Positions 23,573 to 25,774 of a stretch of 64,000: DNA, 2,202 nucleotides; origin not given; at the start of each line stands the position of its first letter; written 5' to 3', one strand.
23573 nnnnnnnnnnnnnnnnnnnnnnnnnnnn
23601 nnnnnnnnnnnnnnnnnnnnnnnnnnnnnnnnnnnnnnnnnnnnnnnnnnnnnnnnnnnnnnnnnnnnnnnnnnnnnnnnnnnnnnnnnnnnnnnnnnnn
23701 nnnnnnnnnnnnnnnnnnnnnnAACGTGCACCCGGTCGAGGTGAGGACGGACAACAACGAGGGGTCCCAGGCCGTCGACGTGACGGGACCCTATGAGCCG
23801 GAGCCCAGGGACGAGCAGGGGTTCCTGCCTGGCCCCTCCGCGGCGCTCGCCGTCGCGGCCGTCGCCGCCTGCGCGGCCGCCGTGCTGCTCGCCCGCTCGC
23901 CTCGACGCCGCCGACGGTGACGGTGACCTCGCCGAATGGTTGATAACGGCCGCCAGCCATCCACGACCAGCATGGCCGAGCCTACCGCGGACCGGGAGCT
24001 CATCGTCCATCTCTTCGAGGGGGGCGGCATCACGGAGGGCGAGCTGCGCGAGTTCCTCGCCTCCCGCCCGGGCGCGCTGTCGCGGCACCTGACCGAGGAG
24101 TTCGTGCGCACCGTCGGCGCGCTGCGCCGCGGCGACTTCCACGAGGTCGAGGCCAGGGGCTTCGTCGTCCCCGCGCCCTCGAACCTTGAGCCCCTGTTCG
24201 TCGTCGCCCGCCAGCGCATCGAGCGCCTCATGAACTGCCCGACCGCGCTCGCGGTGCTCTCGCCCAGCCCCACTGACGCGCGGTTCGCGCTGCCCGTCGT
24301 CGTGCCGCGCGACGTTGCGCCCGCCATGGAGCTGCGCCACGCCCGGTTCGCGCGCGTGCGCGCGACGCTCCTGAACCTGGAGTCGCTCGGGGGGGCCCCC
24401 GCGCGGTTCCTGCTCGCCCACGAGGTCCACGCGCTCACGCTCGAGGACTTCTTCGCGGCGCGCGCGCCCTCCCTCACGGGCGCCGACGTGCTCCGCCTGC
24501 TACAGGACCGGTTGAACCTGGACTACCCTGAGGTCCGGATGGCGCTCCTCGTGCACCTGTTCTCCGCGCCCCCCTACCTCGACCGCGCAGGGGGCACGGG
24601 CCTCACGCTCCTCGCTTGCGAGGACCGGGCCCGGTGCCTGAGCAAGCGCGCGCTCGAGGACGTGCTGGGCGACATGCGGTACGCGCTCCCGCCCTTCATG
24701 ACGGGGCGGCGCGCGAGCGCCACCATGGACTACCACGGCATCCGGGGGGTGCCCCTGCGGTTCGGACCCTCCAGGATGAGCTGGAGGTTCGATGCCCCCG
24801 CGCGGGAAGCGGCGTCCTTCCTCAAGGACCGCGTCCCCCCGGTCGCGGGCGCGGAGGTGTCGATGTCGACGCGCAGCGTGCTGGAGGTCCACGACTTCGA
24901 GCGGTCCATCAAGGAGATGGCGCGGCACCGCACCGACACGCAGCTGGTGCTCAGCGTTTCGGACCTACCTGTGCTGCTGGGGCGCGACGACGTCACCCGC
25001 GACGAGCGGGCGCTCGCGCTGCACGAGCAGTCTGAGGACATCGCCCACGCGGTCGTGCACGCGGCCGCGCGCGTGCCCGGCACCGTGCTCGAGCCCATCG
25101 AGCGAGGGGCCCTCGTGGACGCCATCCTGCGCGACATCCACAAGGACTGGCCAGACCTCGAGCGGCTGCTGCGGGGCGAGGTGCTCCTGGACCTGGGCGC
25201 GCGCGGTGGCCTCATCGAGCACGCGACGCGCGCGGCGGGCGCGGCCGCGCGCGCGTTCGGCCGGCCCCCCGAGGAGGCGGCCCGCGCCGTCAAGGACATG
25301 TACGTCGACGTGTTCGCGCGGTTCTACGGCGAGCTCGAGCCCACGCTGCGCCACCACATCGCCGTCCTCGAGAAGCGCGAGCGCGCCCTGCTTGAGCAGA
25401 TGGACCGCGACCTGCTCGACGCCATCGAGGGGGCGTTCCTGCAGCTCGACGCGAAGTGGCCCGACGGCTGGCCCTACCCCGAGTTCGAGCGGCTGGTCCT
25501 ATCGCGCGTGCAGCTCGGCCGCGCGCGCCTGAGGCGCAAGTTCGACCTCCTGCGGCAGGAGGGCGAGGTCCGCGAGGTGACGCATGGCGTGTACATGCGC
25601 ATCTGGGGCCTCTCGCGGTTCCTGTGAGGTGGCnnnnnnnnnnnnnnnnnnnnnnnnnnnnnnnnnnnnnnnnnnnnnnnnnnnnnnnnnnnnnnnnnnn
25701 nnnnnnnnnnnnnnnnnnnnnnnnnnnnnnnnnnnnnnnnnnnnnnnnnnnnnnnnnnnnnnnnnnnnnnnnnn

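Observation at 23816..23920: PGP-variant of the PGF-CTERM archaeosortase signal on a 914-aa surface protein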

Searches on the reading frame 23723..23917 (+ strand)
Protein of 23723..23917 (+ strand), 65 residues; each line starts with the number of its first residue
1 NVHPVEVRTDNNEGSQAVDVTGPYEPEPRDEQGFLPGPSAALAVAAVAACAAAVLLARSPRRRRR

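Call 4: search_protein_families(library=ncbifam, proteins=[window:23723-23917:+], max_evalue=10)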
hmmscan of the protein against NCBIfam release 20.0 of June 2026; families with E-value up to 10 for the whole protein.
window:23723-23917:+ (65 aa): 1 family
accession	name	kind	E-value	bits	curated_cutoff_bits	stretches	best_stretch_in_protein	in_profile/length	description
TIGR04161.1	VPEID-CTERM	equivalog_domain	2.1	8.4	33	1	45-65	11-31/31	VPEID-CTERM sorting domain-containing protein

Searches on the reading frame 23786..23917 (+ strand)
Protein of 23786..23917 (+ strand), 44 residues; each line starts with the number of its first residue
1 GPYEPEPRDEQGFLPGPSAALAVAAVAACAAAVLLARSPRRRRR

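Call 54: find_homologous_proteins(query=A4, max_evalue=10)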
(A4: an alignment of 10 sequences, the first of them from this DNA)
Query A4 (10 sequences) (44 aa, profile of the alignment): 1 proteins with E <= 10 among 8000 candidates.
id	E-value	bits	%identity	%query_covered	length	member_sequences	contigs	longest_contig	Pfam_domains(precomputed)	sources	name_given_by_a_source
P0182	4.0e-2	31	-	-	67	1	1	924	-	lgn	-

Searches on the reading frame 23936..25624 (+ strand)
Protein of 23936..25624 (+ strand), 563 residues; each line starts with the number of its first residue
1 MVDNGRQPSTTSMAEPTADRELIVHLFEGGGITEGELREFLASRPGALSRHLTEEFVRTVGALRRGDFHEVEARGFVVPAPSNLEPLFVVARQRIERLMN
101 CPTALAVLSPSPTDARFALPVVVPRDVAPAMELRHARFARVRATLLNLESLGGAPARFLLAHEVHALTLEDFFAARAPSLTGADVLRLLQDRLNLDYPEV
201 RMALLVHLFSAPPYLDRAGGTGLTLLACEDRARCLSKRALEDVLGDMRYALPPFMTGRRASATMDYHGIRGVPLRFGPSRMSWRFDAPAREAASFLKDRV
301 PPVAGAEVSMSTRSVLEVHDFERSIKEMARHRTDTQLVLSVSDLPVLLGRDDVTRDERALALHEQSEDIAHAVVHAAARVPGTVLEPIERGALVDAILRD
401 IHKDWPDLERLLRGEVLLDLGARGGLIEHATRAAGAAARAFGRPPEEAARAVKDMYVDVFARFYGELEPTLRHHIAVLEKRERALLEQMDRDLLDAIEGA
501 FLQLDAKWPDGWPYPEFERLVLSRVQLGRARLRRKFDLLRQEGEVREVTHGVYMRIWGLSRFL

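Call 29: search_protein_families(library=pfam, proteins=[window:23936-25624:+], max_evalue=0.01)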
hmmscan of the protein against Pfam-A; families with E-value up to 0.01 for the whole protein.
window:23936-25624:+ (563 aa): 1 family
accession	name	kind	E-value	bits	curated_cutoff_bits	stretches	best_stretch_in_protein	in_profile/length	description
PF12840.13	HTH_20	-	0.0018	18.6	27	0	23-58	9-44/51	Helix-turn-helix domain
